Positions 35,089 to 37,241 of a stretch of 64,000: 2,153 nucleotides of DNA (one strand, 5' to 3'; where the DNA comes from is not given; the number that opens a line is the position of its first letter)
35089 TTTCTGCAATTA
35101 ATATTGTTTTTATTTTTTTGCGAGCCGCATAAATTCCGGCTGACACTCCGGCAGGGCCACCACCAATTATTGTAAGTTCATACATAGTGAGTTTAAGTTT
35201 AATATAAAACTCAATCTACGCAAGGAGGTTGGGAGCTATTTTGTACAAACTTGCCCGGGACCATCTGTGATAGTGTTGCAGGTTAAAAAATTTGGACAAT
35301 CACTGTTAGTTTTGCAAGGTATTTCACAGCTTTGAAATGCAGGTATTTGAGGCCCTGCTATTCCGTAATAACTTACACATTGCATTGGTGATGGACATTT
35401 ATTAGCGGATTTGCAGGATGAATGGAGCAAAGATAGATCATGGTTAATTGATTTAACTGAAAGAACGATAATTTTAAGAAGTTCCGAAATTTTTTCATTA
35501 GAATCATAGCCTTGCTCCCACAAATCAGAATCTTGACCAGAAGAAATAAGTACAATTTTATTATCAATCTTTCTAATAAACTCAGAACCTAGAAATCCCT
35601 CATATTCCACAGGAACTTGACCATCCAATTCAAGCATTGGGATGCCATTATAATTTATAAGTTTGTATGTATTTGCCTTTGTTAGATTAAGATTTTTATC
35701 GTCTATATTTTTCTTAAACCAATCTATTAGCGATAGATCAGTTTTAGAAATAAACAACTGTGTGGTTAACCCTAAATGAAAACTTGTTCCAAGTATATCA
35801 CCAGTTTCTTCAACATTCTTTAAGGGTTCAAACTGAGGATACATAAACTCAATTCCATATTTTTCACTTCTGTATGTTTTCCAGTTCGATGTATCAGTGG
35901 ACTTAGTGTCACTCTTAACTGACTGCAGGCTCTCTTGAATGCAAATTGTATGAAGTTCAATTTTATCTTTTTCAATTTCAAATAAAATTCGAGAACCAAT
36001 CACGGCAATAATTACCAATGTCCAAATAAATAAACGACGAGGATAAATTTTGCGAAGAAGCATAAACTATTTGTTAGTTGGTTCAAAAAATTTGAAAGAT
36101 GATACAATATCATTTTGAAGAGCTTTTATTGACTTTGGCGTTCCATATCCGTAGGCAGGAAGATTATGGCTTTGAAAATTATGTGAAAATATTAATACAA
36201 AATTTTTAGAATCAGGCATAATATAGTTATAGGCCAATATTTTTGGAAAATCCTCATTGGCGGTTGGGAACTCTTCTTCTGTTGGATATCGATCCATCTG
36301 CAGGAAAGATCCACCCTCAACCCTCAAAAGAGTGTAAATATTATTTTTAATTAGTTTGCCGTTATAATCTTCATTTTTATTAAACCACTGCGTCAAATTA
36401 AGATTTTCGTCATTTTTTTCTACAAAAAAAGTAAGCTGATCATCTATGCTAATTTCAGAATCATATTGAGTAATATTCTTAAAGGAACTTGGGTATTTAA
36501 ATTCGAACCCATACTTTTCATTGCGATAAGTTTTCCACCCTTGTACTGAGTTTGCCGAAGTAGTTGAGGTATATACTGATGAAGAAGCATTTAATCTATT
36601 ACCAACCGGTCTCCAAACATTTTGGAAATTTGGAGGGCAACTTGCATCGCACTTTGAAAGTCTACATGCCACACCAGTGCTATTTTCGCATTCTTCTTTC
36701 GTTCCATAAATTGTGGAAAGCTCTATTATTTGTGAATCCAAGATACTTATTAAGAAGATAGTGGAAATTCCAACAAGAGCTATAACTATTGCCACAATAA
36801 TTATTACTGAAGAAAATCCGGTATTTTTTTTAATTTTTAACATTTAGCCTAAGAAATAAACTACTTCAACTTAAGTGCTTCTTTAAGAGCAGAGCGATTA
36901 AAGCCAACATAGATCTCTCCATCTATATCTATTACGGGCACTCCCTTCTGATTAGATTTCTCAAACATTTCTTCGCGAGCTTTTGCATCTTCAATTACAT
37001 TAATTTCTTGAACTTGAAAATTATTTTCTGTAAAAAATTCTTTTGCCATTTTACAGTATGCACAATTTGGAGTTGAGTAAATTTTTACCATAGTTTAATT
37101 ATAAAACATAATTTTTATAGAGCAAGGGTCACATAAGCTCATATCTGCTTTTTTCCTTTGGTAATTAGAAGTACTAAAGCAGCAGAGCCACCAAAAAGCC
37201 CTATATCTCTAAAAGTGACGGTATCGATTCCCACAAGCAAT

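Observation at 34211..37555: Operon coupling thioredoxin reductase and an NrdH-like glutaredoxin to two Cys-rich secreted paralogs with swapped module order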

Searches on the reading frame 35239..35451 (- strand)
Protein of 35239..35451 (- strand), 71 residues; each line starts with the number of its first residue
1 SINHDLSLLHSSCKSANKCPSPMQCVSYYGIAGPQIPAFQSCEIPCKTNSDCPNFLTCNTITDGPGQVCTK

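Call 32: search_protein_families(library=pfam, proteins=[window:35239-35451:-], max_evalue=1)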
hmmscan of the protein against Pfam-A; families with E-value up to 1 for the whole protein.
seq(71 aa): 4 families
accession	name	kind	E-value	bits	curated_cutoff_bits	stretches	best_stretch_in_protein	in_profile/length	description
PF00095.26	WAP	-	0.019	15.7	20.8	1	39-70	10-39/41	WAP-type (Whey Acidic Protein) 'four-disulfide core'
PF02977.21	CarbpepA_inh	-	0.038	14.2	25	1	42-70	8-28/46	Carboxypeptidase A inhibitor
PF07127.16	Nodulin_late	-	0.069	13.9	30.4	1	43-58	27-40/54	Late nodulin domain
PF21164.2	Dumpy_DPY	-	0.11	12.9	27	1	46-58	4-16/24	Dumpy, DPY module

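Call 48: search_solved_structures(query=A4, max_evalue=10, show_alignments=2)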
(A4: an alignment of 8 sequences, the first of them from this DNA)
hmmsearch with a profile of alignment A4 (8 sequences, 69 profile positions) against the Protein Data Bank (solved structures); distinct sequences matched with E-value up to 10: 0.

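Call 58: predict_structure(alignment_id=A6)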
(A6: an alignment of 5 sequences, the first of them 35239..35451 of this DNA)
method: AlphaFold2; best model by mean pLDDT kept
length: 71 residues; sequences in the alignment: 5
mean_pLDDT: 70.6   pTM: 0.50
mean pLDDT of the five models: 70.6, 69.4, 68.9, 67.2, 63.8
residues with pLDDT >= 90: 0; 70-90: 43; 50-70: 20; < 50: 8
segments of 3 or more residues with pLDDT < 50: 1-8
pLDDT, mean of each block of 10 residues (from residue 1): 42 68 76 61 85 84 78 74
secondary structure, 60 per line:
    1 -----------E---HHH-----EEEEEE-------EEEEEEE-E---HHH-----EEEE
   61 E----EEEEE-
elements in order: E24-29 E37-43 E57-61 E66-70

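Call 59: search_protein_representatives(alignment_id=A6)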
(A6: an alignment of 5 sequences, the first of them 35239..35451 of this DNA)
Query: 5 sequences, 69 profile positions. Proteins with E-value up to 0.001 (for the whole library): 385; up to 1e-10: 210; up to 1e-30: 9. The best 150 are listed.
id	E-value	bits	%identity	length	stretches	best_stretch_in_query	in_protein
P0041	6.9e-43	160.6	-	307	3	13-67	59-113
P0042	2.8e-42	158.6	-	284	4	14-67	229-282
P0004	3.6e-39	148.7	-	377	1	1-69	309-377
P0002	5.1e-39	148.2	-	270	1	1-69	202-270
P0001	8.1e-39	147.6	-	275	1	3-69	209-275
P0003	1.0e-38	147.2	-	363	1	1-69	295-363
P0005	7.6e-37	141.3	-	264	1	2-69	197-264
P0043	6.0e-33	128.8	-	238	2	16-67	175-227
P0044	7.2e-33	128.5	-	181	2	10-67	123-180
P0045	2.3e-27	110.9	-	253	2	10-67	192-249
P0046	5.8e-27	109.6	-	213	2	4-67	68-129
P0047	1.1e-26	108.7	-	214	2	2-67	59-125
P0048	1.2e-26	108.6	-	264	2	14-67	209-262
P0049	1.3e-23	98.9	-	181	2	15-67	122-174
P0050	2.0e-22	95.1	-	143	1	3-68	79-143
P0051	5.2e-21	90.5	-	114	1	4-68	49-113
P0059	6.0e-19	83.9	-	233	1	3-67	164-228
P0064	1.7e-17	79.3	-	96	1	8-67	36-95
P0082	1.1e-15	73.5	-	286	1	5-67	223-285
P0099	1.1e-14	70.2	-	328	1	9-67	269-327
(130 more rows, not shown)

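Call 62: search_protein_families(library=ncbifam, proteins=[P0041, P0044, P0064, P0050, P0051, P0043], max_evalue=0.1)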
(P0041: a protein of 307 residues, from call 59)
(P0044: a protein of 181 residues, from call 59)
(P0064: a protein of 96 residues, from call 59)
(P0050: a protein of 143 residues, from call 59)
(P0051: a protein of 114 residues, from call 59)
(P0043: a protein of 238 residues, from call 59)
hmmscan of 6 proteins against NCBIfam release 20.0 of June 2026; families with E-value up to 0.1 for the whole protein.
P0041 (307 aa): 0 families

P0044 (181 aa): 1 family
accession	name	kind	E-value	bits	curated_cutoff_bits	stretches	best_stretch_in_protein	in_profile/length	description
TIGR04201.1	Myxo_Cys_RPT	repeat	0.0094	16.1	25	1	157-171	5-19/22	Cys-rich repeat-containing protein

P0064 (96 aa): 0 families

P0050 (143 aa): 1 family
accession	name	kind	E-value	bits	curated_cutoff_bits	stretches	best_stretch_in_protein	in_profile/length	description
NF041057.1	Rcas_1661_fam_Se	equivalog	0.087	12.4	190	1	13-77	3-65/247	Rcas_1661 family thioredoxin-like (seleno)lipoprotein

P0051 (114 aa): 0 families

P0043 (238 aa): 0 families

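Call 63: search_protein_families(library=pfam, proteins=[P0041, P0044, P0064, P0050, P0051, P0043, P0082, P0099, P0059], max_evalue=0.01)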
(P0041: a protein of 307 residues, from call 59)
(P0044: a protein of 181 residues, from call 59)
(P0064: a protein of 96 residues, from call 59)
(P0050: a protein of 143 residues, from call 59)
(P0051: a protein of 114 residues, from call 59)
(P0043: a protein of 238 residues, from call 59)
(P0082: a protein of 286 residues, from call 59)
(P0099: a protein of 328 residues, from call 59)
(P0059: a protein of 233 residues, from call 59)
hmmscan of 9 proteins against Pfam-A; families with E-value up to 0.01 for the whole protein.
P0041 (307 aa): 0 families

P0044 (181 aa): 0 families

P0064 (96 aa): 1 family
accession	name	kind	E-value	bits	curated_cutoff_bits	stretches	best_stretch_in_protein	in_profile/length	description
PF14625.12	Lustrin_cystein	-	0.0024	18.6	27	0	66-95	17-44/46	Lustrin, cysteine-rich repeated domain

P0050 (143 aa): 0 families

P0051 (114 aa): 1 family
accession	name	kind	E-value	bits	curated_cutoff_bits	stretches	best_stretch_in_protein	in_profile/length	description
PF14625.12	Lustrin_cystein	-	3.9e-05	24.3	27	0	80-112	15-44/46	Lustrin, cysteine-rich repeated domain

P0043 (238 aa): 0 families

P0082 (286 aa): 6 families
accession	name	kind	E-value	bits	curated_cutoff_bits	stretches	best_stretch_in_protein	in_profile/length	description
PF12836.13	HHH_3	-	1e-17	64.4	27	1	43-104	3-64/65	Helix-hairpin-helix motif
PF00050.26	Kazal_1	-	1.4e-08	35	21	1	186-207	8-29/49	Kazal-type serine protease inhibitor domain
PF07648.20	Kazal_2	-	4.2e-07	30.4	22.8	1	187-221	6-48/48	Kazal-type serine protease inhibitor domain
PF00633.29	HHH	-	2.2e-05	24.5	24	0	47-72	4-29/30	Helix-hairpin-helix motif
PF14716.13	HHH_8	-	0.0014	19.3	30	0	45-72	39-66/73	Helix-hairpin-helix domain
PF14520.12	HHH_5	-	0.0047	17.8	27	0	52-72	33-53/57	Helix-hairpin-helix domain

P0099 (328 aa): 0 families

P0059 (233 aa): 0 families

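Call 64: fold_search(model_id=the predicted structure, library=pdb)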
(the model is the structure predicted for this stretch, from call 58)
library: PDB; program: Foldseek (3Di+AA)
matches with E <= 10: 23; with E <= 0.001: 0
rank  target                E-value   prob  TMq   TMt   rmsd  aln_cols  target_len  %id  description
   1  3s8v_X                7.0e-01  0.25  0.39  0.38   8.5        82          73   13  Crystal structure of LRP6-Dkk1 complex (released 2011-10-26)
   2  5o57_MODEL_1_A        1.3e+00  0.11  0.28  0.21   7.7        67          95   21  Solution Structure of the N-terminal Region of Dkk4 (released 2018-06-13)
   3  1imt_MODEL_1_A        1.3e+00  0.11  0.34  0.30   8.1        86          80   14  MAMBA INTESTINAL TOXIN 1, NMR, 39 STRUCTURES (released 1999-04-20)
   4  2n8k_MODEL_1_A        2.1e+00  0.05  0.26  0.25   9.3        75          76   15  Chemical Shift Assignments and Structure Determination for spider toxin, U33-theraphotoxin-Cg1c (released 2016-08-31)
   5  8fey_MODEL_1_A        3.6e+00  0.21  0.29  0.53   2.1        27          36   22  Solution structure of Pmu1a (released 2023-03-29)
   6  8w5w_L                4.7e+00  0.01  0.19  0.17  10.9        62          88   14  Cryo-EM structure of Qb-Ab8 (released 2025-02-26)
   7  7nam_B                5.4e+00  0.20  0.27  0.56   2.1        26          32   31  LRP6_E1 in complex with Lr-EET-3.5 (released 2022-06-29)
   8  9dxx_E                6.1e+00  0.04  0.14  0.24   6.5        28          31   25  Crystal structure of the A/Puerto Rico/8/1934 (H1N1) influenza virus hemagglutinin in complex with D-peptide (released 2025-06-25)
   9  9c7s_L                6.1e+00  0.01  0.22  0.17  10.6        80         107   10  Cryo EM structure of SARS-COV-2 (BQ 1.1) RBD in complex with Fab COV2-3891 (local refine) (released 2025-10-08)
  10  5t4r_MODEL_1_A        6.5e+00  0.14  0.27  0.52   2.4        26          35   23  NMR solution structure of the Nav1.7 selective spider venom-derived peptide Pn3a (released 2017-09-06)
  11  1c6v_X                7.0e+00  0.02  0.22  0.25   8.2        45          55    7  SIV INTEGRASE (CATALYTIC DOMAIN + DNA BIDING DOMAIN COMPRISING RESIDUES 50-293) MUTANT WITH PHE 185 REPLACED BY HIS (F (released 2000-12-27)
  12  6mpg_4                7.0e+00  0.01  0.20  0.15  11.8        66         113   14  Cryo-EM structure at 3.2 A resolution of HIV-1 fusion peptide-directed antibody, A12V163-b.01, elicited by vaccination (released 2019-07-24)
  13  8w5p_L                7.9e+00  0.01  0.19  0.14  11.5        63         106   13  Cryo-EM structure of Qb-Ab40 (released 2025-02-26)
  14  2jtk_MODEL_1_A        8.5e+00  0.09  0.30  0.25   1.4        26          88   27  A functional domain of a Wnt signal protein (released 2008-07-08)
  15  2let_MODEL_1_A        8.5e+00  0.08  0.26  0.56   2.3        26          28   31  AN 1H NMR DETERMINATION OF THE THREE DIMENSIONAL STRUCTURES OF MIRROR IMAGE FORMS OF A LEU-5 VARIANT OF THE TR (released 1994-05-31)
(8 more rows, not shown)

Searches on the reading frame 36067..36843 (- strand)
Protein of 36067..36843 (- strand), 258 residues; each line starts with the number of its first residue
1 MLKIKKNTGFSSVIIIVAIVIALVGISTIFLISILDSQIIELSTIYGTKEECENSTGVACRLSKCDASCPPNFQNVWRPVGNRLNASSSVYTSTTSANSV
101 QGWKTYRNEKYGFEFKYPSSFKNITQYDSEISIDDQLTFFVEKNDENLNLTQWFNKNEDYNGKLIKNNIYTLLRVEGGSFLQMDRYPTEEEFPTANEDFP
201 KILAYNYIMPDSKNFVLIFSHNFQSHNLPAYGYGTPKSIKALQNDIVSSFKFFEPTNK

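Call 4: search_protein_families(library=pfam, proteins=[window:36067-36843:-], max_evalue=0.1)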
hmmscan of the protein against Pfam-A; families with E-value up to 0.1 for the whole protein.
window:36067-36843:- (258 aa): 1 family
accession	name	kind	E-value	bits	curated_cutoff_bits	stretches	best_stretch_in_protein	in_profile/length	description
PF18933.6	PsbP_2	-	0.0011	19.4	27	1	88-126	29-67/184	PsbP-like protein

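Call 5: search_protein_families(library=ncbifam, proteins=[window:36067-36843:-], max_evalue=0.1)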
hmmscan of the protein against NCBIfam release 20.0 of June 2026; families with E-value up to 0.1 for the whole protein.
window:36067-36843:- (258 aa): 1 family
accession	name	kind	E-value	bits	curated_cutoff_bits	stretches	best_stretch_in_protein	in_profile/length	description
NF040946.1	PSII_PsbP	equivalog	0.048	13.3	60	1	89-126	13-50/180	photosystem II reaction center PsbP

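Call 9: find_homologous_proteins(query=window:36067-36843:-)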
Query window:36067-36843:- (258 aa): 15 proteins with E <= 0.001 among 503 candidates.
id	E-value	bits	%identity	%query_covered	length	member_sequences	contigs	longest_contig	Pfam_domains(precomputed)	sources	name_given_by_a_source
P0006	7.7e-142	489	100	85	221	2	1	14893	-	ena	-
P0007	4.8e-14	70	44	34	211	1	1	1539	-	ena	-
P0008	3.6e-11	61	31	45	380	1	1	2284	-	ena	-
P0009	7.8e-11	60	44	26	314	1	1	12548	PF18933.7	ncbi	-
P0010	1.3e-10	59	75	9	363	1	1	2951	-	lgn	-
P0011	6.1e-9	53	55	13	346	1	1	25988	PF18933.7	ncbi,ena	-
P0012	1.2e-8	53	53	15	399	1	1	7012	PF18933.7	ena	-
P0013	2.7e-8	51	31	34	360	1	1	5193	PF18933.7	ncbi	-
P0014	1.2e-7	49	79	7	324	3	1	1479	-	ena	-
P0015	2.5e-7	48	29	63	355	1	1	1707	-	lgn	-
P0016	1.1e-4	40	68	12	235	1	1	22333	PF18933.7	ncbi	-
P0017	3.8e-4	38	29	61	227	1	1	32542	-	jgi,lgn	jgi:hypothetical protein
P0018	4.6e-4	37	63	12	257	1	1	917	-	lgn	-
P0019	6.8e-4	37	57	14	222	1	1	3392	-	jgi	jgi:hypothetical protein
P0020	8.2e-4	37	58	17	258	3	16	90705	PF18933.7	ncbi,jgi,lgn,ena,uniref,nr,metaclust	ncbi:hypothetical protein A3J56_00835 [Candidatus Giovannonibacteria bacterium RIFCSPHIGHO2_02_FULL_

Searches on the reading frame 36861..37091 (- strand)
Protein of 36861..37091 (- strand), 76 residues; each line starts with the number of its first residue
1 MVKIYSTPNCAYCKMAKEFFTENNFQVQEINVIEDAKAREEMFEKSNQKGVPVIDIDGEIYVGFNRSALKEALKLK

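Call 4: search_protein_families(library=pfam, proteins=[window:36861-37091:-], max_evalue=0.1)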
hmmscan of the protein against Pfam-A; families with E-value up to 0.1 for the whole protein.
window:36861-37091:- (76 aa): 8 families
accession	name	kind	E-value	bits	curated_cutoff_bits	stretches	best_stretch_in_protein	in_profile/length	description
PF00462.30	Glutaredoxin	-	2.7e-17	63.2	22.9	1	2-59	1-58/60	Glutaredoxin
PF05768.20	Glrx-like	-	2.2e-05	25.1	26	1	2-73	2-76/77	Glutaredoxin-like domain (DUF836)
PF13417.12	GST_N_3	-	4.9e-05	24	22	1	5-62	2-58/75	Glutathione S-transferase, N-terminal domain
PF13192.12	Thioredoxin_3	-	0.00036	21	24.8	1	2-61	3-60/76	Thioredoxin domain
PF13098.12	Thioredoxin_2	-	0.013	16.2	27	1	4-49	11-54/104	Thioredoxin-like domain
PF03235.19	GmrSD_N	-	0.052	14.1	33.2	1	14-54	144-189/199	GmrSD restriction endonuclease, N-terminal domain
PF18763.7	ddrB-ParB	-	0.088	13.4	27.6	1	28-68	38-79/121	ddrB-like ParB superfamily domain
PF03960.21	ArsC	-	0.1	13.4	24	0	5-35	1-15/79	ArsC family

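Call 5: search_protein_families(library=ncbifam, proteins=[window:36861-37091:-], max_evalue=0.1)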
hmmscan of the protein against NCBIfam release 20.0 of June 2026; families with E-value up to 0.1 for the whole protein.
window:36861-37091:- (76 aa): 26 families (the best 25 are shown)
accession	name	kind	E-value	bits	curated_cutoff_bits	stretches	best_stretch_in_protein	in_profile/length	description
TIGR02196.1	GlrX_YruB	hypoth_equivalog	3e-24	85.3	88.55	1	1-74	1-74/74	glutaredoxin-like protein, YruB-family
NF041212.1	Uxx_star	subfamily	1.2e-16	60.7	66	1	2-66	1-66/70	Uxx-star family glutaredoxin-like (seleno)protein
TIGR02181.1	GRX_bact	equivalog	2.6e-14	53.2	90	1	2-60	1-60/80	glutaredoxin 3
TIGR02194.1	GlrX_NrdH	subfamily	3.3e-14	52.8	85.75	1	2-71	1-70/72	glutaredoxin-like protein NrdH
NF041114.2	gluta_UXX_star_1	equivalog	5.9e-11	42.4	72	1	2-65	1-65/70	UXX-star selenoprotein family 1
NF007923.0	PRK10638.1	equivalog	1.7e-10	40.8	129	1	2-60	4-62/83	glutaredoxin 3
NF045501.1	HUGP_GUXX-star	exception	5.1e-10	39.3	325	1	2-65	167-231/236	HUGP/GUXX-star fusion selenoprotein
NF041211.1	gluta_UXX_star_2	equivalog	1.2e-08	34.8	100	1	4-65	3-65/71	UXX-star (seleno)protein family 2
TIGR02180.1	GRX_euk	equivalog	6.8e-08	32.6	87.25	1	2-63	1-67/84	glutaredoxin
TIGR01617.1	arsC_related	subfamily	2.4e-07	31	75.05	1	2-42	1-41/117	Spx/MgsR family RNA polymerase-binding regulatory protein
NF002459.0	PRK01655.1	subfamily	1.6e-06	28.1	123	1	1-44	1-44/132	transcriptional regulator Spx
NF047338.1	gluta_UXX_star_3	exception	1.7e-06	28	97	1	2-62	1-62/70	UXX-star (seleno)protein family 3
TIGR02200.1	GlrX_actino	hypoth_equivalog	5.9e-06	26.6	89.5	1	2-58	2-59/77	mycoredoxin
TIGR02190.1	GlrX-dom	hypoth_equivalog_domain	1.1e-05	25.3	99.3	1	2-64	10-71/79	glutaredoxin-family domain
TIGR00365.1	TIGR00365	equivalog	4.2e-05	23.6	117.1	1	6-63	23-80/99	Grx4 family monothiol glutaredoxin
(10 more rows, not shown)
